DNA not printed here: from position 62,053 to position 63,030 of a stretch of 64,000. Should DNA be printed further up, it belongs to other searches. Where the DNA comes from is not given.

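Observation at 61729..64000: A lower-GC four-gene operon of unknown function beside tRNA-Met, an IS and the repeats: candidate uncharacterised accessory or conflict system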

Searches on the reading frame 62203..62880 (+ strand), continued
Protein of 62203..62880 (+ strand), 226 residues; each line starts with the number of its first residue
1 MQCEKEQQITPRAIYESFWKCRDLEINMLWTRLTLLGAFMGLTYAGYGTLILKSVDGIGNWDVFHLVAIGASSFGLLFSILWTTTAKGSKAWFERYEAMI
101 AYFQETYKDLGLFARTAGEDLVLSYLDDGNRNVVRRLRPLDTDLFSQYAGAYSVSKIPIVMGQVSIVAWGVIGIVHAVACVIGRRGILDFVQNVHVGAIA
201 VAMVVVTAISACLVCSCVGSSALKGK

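Call 34: find_related_loci(query=A2, collection=genome_contigs, flank=10000)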
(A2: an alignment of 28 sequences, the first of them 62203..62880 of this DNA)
Query A2 (226 aa) in genome_contigs; peptide patterns used: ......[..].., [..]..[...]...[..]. (x = any residue, [..] = any of these).
28 stretches matched a pattern; 8 encode a relative of the query (tblastn E <= 1e-3); 8 distinct loci.
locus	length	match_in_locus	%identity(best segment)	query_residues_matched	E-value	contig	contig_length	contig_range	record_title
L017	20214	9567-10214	65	8-224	3e-93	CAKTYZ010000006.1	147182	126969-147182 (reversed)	MAG: uncultured Kiritimatiellaeota bacterium isolate REFINED_METABAT215_TOP10_CONTIGS_1500_ASSEMBLY_K77_MERGED__Hadza_Mo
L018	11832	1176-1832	63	6-224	5e-91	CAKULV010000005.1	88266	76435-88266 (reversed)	MAG: uncultured Kiritimatiellaeota bacterium isolate REFINED_METABAT215_TOP10_CONTIGS_1500_ASSEMBLY_K77_MERGED__Hadza_Mo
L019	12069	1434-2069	47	7-221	2e-60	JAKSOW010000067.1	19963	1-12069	MAG: Kiritimatiellia bacterium isolate Horse_feces187 MAG187_67, whole genome shotgun sequence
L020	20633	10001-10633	48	2-215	4e-63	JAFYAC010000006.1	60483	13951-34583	MAG: Kiritimatiellae bacterium isolate RGIG6903 Sheep_Rumen-5__c200, whole genome shotgun sequence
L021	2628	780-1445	45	1-226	9e-58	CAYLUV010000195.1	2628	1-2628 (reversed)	MAG TPA_asm: uncultured Lachnospiraceae bacterium isolate SRP350583_co1_310 genome assembly, contig: NODE_54763_length_2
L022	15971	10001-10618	44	6-217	4e-57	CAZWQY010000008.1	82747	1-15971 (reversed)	MAG TPA_asm: uncultured Lentisphaeraceae bacterium isolate binchicken_co370_218 genome assembly, contig: NODE_419_length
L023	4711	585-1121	40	8-184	7e-38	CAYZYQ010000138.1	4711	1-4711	MAG TPA_asm: uncultured Lentisphaeraceae bacterium isolate binchicken_co370_247 genome assembly, contig: NODE_14910_leng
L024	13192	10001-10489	33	4-215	6e-31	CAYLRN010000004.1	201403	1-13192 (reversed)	MAG TPA_asm: uncultured Lentisphaeraceae bacterium isolate SRP225648_co1_977 genome assembly, contig: NODE_22_length_201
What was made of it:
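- Tried and rejected: It is not among the GTDB representatives (call 34), so the sequence beyond about 65.1 kb could not be obtained.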

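Call 36: find_encoding_contigs(protein=P0005, flank=6000, max_places=3)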
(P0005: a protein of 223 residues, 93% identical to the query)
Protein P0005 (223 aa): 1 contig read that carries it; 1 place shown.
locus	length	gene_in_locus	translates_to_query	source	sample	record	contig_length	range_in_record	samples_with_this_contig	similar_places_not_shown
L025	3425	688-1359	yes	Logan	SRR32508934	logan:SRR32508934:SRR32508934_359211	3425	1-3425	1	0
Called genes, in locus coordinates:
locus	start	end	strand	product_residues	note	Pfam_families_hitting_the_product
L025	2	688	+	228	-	?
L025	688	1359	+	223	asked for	PF24838:8xMP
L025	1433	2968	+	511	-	PF03781:FGE-sulfatase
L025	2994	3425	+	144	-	?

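Call 37: find_encoding_contigs(protein=P0008, flank=6000, max_places=3)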
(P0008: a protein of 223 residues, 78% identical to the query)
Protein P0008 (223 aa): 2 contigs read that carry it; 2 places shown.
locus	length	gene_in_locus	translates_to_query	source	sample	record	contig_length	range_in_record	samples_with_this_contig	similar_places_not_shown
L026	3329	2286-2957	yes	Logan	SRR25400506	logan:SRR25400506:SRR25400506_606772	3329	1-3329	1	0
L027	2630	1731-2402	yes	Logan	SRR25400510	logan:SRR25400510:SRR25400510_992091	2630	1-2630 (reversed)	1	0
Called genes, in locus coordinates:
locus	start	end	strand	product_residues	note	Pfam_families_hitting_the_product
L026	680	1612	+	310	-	-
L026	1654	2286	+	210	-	-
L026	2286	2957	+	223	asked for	PF24838:8xMP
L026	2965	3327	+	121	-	?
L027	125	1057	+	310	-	-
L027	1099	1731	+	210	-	-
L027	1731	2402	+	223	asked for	PF24838:8xMP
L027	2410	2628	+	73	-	?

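Call 45: search_protein_families(library=pfam, proteins=[L012:5486-6004:+, L025:2-688:+, L026:680-1612:+, L026:1654-2286:+, L003:2881-3678:+, L003:63-794:+, L003:2268-2864:+], max_evalue=0.01)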
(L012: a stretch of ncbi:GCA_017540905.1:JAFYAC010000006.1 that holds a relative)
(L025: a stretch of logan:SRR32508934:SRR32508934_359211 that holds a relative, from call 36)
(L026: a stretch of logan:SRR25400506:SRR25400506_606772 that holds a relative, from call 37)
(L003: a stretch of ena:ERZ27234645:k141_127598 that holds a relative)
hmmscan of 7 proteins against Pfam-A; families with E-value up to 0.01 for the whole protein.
L012:5486-6004:+ (172 aa): 0 families

L025:2-688:+ (228 aa): 0 families

L026:680-1612:+ (310 aa): 0 families

L026:1654-2286:+ (210 aa): 0 families

L003:2881-3678:+ (265 aa): 0 families

L003:63-794:+ (243 aa): 0 families

L003:2268-2864:+ (198 aa): 1 family
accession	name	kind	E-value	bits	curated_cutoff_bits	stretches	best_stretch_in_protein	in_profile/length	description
PF05154.21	TM2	-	0.009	16.6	27.9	1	104-145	2-42/51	TM2 domain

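Call 51: predict_structure(alignment_id=A2)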
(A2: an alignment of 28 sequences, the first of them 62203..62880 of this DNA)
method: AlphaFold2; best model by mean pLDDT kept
length: 226 residues; sequences in the alignment: 28
mean_pLDDT: 70.5   pTM: 0.66
mean pLDDT of the five models: 70.5, 68.3, 63.8, 63.3, 62.9
residues with pLDDT >= 90: 2; 70-90: 135; 50-70: 62; < 50: 27
segments of 3 or more residues with pLDDT < 50: 1-3, 114-129, 222-226
pLDDT, mean of each block of 10 residues (from residue 1): 55 73 75 78 78 70 85 85 80 70 63 41 45 55 60 68 87 89 83 77 81 68 44
secondary structure, 60 per line:
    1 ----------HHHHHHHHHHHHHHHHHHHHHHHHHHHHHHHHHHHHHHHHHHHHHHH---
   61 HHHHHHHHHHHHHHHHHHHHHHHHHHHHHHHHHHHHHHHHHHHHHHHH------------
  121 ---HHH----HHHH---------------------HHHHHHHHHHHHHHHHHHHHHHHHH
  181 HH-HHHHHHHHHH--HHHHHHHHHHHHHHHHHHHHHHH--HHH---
elements in order: H11-57 H61-108 H131-134 H156-182 H184-193 H196-218
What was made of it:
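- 62203..62883 (+): P2, 226 aa. Member of Pfam PF24838 '8xMP' (octameric membrane protein family). All-helical with about 4 TM helices. This is the conserved core of the locus. AF2 pLDDT 70.5 (call 51).
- On Pfam PF24838 8xMP: Only a monomer model could be built (call 51).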

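Call 53: search_protein_representatives(protein=P0001)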
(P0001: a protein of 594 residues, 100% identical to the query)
Query: 594 residues. Proteins with E-value up to 0.001 (for the whole library): 79; up to 1e-10: 53; up to 1e-30: 18. The best 79 are listed.
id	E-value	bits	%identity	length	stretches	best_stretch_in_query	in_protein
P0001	0.0e+00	1386.4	100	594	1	1-594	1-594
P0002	2.9e-116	405.9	45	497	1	28-457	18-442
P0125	1.6e-89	317.5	36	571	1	14-594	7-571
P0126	1.6e-77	277.9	43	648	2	464-594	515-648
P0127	1.3e-72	261.7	35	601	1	27-594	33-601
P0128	3.0e-67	244.0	35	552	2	26-530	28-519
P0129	6.2e-64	233.0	35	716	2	29-531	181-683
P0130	3.1e-61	224.1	32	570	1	26-594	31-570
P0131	2.1e-58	214.8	48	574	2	474-594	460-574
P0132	4.3e-48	180.7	37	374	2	178-535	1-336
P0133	5.6e-44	167.2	30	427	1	14-429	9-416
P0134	1.7e-41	159.0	38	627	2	457-594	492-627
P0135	1.3e-40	156.1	39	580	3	470-594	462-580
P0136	1.4e-40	155.9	40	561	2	472-594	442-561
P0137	1.5e-38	149.2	52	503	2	462-594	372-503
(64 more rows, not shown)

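Call 55: fold_search(model_id=the predicted structure, library=pdb)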
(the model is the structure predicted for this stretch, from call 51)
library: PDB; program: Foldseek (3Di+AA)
matches with E <= 10: 52; with E <= 0.001: 0
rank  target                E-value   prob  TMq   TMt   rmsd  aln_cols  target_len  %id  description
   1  6m6z_A                2.6e+00  0.16  0.28  0.31  25.7       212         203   12  A de novo designed transmembrane nanopore, TMH4C4 (released 2020-06-24)
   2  6ixv_C                3.2e+00  0.08  0.19  0.19  22.4       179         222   10  Crystal structure of SH3BP5-Rab11a (released 2019-03-20)
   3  9c7u_C                3.6e+00  0.13  0.26  0.28  19.8       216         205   11  Structure of the human truncated BOS complex in GDN (released 2024-08-21)
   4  6ixv_D                3.8e+00  0.09  0.21  0.21  20.5       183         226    6  Crystal structure of SH3BP5-Rab11a (released 2019-03-20)
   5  7xmc_C                3.8e+00  0.08  0.21  0.24  22.1       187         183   18  Cryo-EM structure of Cytochrome bo3 from Escherichia coli, apo structure with DMSO (released 2022-12-21)
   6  6iv0_E                4.0e+00  0.13  0.27  0.23  28.7       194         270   10  Crystal structure of a bacterial Bestrophin homolog from Klebsiella pneumoniae with a mutation I180A (released 2019-11-13)
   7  8f6h_B                4.2e+00  0.13  0.26  0.22  21.4       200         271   15  Cryo-EM structure of a Zinc-loaded asymmetrical TMD D70A mutant of the YiiP-Fab complex (released 2023-02-08)
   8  8zyv_C                4.4e+00  0.08  0.23  0.24  14.6       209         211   10  Bacterial flagellar sodium-driven stator PomA5PomB2 with 100 mM NaCl (released 2025-01-01)
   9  4tql_A                4.6e+00  0.11  0.27  0.26  19.4       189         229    8  Computationally designed three helix bundle (released 2014-10-15)
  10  8h6e_4D               4.6e+00  0.10  0.24  0.18  13.7       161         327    9  Cryo-EM structure of human exon-defined spliceosome in the late pre-B state. (released 2024-05-01)
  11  9brq_b                4.6e+00  0.06  0.19  0.21  24.7       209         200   13  Intact V-ATPase State 3 and synaptophysin complex in mouse brain isolated synaptic vesicles (released 2024-06-19)
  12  6djl_B                4.9e+00  0.09  0.20  0.20  20.8       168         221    8  Crystal structure of the Rab11 GEF SH3BP5 bound to nucleotide free Rab11A (released 2018-09-26)
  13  1qu7_B                4.9e+00  0.07  0.20  0.21  39.3       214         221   11  FOUR HELICAL-BUNDLE STRUCTURE OF THE CYTOPLASMIC DOMAIN OF A SERINE CHEMOTAXIS RECEPTOR (released 2000-07-12)
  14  8xm6_B                4.9e+00  0.03  0.14  0.11  22.6       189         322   12  Cryo-EM structure of human ZnT1 WT, in the absence of zinc, determined in an outward-facing conformation (released 2024-10-30)
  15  7ajq_A                5.1e+00  0.12  0.30  0.29  16.2       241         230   10  cryo-EM structure of ExbBD from Serratia Marcescens (released 2021-10-06)
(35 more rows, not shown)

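Call 59: find_related_loci(query=A4, collection=metagenome_contigs, flank=8000)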
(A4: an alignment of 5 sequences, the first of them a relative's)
Query A4 (594 aa) in metagenome_contigs; peptide patterns used: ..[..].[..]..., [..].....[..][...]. (x = any residue, [..] = any of these).
262 stretches matched a pattern; 15 encode a relative of the query (tblastn E <= 1e-3); 15 distinct loci.
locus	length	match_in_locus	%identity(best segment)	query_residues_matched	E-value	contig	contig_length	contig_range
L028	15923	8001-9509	31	28-594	1e-62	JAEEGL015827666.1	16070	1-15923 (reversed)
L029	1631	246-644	47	464-594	2e-30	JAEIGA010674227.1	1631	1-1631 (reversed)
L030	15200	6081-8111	47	166-594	9e-29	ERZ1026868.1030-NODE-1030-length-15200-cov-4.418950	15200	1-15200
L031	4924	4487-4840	52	480-594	2e-28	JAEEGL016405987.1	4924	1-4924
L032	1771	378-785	46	465-594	3e-28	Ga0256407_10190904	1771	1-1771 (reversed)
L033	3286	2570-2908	52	490-594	4e-28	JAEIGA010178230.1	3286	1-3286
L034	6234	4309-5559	49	165-594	2e-27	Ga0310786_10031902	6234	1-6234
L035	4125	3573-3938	46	474-594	2e-27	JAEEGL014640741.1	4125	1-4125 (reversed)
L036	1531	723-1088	48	474-594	1e-27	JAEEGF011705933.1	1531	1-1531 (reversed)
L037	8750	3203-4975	50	65-594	2e-26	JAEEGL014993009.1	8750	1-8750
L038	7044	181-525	47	489-594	8e-26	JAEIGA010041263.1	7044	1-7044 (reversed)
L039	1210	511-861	44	481-594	2e-26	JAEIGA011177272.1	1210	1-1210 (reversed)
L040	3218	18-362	45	489-594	1e-22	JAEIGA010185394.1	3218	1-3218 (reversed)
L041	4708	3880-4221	33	469-594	7e-8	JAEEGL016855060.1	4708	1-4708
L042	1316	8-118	57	558-594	7e-8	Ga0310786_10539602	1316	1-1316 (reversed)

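Call 61: find_homologous_proteins(query=A3, max_evalue=1e-10)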
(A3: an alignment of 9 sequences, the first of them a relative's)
Query A3 (9 sequences) (594 aa, profile of the alignment): 4 proteins with E <= 1e-10 among 8000 candidates.
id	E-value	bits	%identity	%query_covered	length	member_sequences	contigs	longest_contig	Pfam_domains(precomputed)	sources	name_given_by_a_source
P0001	4.1e-223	760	100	100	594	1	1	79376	PF00684.26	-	-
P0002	1.6e-162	560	42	78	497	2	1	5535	-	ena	-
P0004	4.0e-29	120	46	17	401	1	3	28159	PF00684.26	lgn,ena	-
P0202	1.1e-19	89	35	13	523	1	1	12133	PF15777.11,PF00684.26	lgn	-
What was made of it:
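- Tried and rejected: A profile search with it returned only zinc-finger relatives and used the last protein search (call 61).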

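Call 62: find_related_loci(query=A4, collection=viral_contigs, flank=8000)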
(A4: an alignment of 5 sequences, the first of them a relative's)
Query A4 (594 aa) in viral_contigs; peptide patterns used: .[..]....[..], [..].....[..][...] (x = any residue, [..] = any of these).
454 stretches matched a pattern, but none encodes a relative of the query by tblastn (E <= 1e-3).

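Call 63: find_related_loci(query=A2, collection=viral_contigs, flank=8000)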
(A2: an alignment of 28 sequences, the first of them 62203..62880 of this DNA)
Query A2 (226 aa) in viral_contigs; peptide patterns used: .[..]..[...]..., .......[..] (x = any residue, [..] = any of these).
5 stretches matched a pattern, but none encodes a relative of the query by tblastn (E <= 1e-3).

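Call 66: find_encoding_contigs(protein=P0004, flank=7000, max_places=3)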
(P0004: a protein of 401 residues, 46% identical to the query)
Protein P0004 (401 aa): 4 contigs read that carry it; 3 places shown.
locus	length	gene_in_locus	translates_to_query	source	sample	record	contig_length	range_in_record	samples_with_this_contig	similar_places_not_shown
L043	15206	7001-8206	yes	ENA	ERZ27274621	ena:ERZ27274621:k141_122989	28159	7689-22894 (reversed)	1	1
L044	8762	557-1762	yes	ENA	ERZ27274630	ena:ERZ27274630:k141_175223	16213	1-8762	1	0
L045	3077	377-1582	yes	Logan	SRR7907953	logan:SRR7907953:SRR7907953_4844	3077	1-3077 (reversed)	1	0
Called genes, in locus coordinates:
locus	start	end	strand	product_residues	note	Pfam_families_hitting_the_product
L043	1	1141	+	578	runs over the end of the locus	PF00149:Metallophos (weak)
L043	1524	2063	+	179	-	PF04542:Sigma70_r2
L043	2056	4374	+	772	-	PF00069:Pkinase, PF07714:PK_Tyr_Ser-Thr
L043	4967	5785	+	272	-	-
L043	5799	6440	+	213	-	-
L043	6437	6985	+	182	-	-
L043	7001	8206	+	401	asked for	PF00684:DnaJ_CXXCXGXG (faint)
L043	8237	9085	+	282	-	PF12773:DZR (weak), PF13240:Zn_Ribbon_1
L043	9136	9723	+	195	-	PF13240:Zn_Ribbon_1 (weak)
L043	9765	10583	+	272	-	PF13240:Zn_Ribbon_1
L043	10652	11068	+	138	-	-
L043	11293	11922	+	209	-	PF00149:Metallophos (faint)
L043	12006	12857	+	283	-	PF17338:GP88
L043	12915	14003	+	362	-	-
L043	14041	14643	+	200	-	-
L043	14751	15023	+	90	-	-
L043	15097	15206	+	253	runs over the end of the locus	-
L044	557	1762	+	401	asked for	PF00684:DnaJ_CXXCXGXG (faint)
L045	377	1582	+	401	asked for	PF00684:DnaJ_CXXCXGXG (faint)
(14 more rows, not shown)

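Call 67: search_dna_similar(query=window:62203-62880:+, collection=plasmids, mode=protein, max_evalue=0.01, max_rows=15)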
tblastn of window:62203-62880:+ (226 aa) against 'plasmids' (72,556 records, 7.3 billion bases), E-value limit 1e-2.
Records with a match: 1; places in all: 1; records where one place covers at least 80% of the query: 0.
Best place of each record, by identity: <60% 1.
By first word of the organism name: Bacillus 1.
By predicted mobility (MOB-suite, as given by PLSDB): mobilizable 1.
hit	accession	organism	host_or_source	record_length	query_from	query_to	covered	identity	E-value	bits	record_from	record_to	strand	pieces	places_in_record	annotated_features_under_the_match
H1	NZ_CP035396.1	Bacillus subtilis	cell culture,food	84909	20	178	70%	25.2%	8e-4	47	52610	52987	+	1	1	hypothetical protein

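Call 68: search_dna_similar(query=window:62203-62880:+, collection=phages, mode=protein, max_evalue=0.01, max_rows=15)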
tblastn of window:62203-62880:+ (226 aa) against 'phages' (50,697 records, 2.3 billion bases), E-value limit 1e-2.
No match.
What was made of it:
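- On Prophage or phage module: Neither family is found in viral contigs or GenBank phages (calls 62, 63, 68).
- There are no viral-contig or phage hits (calls 62, 63, 68). Neither the 8xMP family nor the P4 family matches anything in 2.9 million viral contigs or in GenBank phages (calls 62, 63, 68).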

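Call 69: get_annotated_region(hit=H1, flank=6000)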
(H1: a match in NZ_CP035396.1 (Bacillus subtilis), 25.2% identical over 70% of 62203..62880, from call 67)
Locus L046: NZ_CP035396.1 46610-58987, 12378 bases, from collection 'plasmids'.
description: Bacillus subtilis strain SRCM103697 plasmid unnamed1, complete sequence
organism: Bacillus subtilis (NCBI taxid 1423)
taxonomy: Bacteria; Bacillota; Bacilli; Bacillales; Bacillaceae; Bacillus; Bacillus subtilis
host: -; source: cell culture,food; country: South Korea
typing (MOB-suite, as given by PLSDB): mobilizable; replicon rep_cluster_2295; relaxase MOBQ
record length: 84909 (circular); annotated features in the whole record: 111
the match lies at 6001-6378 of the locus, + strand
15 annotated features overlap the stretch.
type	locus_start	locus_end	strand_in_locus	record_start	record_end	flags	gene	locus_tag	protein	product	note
CDS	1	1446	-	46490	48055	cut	-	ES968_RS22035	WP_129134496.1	DNA cytosine methyltransferase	GO:0006304 - DNA modification [Evidence IEA]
CDS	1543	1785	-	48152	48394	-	-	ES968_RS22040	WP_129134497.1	hypothetical protein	-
CDS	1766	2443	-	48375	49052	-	-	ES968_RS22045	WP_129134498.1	hypothetical protein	-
CDS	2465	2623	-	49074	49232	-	-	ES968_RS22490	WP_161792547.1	hypothetical protein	-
CDS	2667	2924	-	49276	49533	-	-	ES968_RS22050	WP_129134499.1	hypothetical protein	-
CDS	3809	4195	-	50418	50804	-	-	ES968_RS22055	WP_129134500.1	hypothetical protein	-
CDS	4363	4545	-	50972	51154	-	-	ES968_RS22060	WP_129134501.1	DUF2786 domain-containing protein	-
CDS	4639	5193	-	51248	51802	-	-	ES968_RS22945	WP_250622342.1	hypothetical protein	-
CDS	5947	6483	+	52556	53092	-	-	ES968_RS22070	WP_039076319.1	hypothetical protein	-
CDS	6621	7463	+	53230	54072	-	-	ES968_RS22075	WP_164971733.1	phospholipase D-like domain-containing protein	-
CDS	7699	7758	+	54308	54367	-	-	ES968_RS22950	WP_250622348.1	putative holin-like toxin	-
CDS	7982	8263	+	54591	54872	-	-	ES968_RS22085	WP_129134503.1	hypothetical protein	-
CDS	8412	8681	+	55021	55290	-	-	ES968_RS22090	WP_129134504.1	hypothetical protein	-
CDS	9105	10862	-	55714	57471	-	-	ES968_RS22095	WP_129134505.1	ATP-dependent helicase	-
CDS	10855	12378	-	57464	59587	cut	-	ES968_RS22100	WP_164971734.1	AAA family ATPase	-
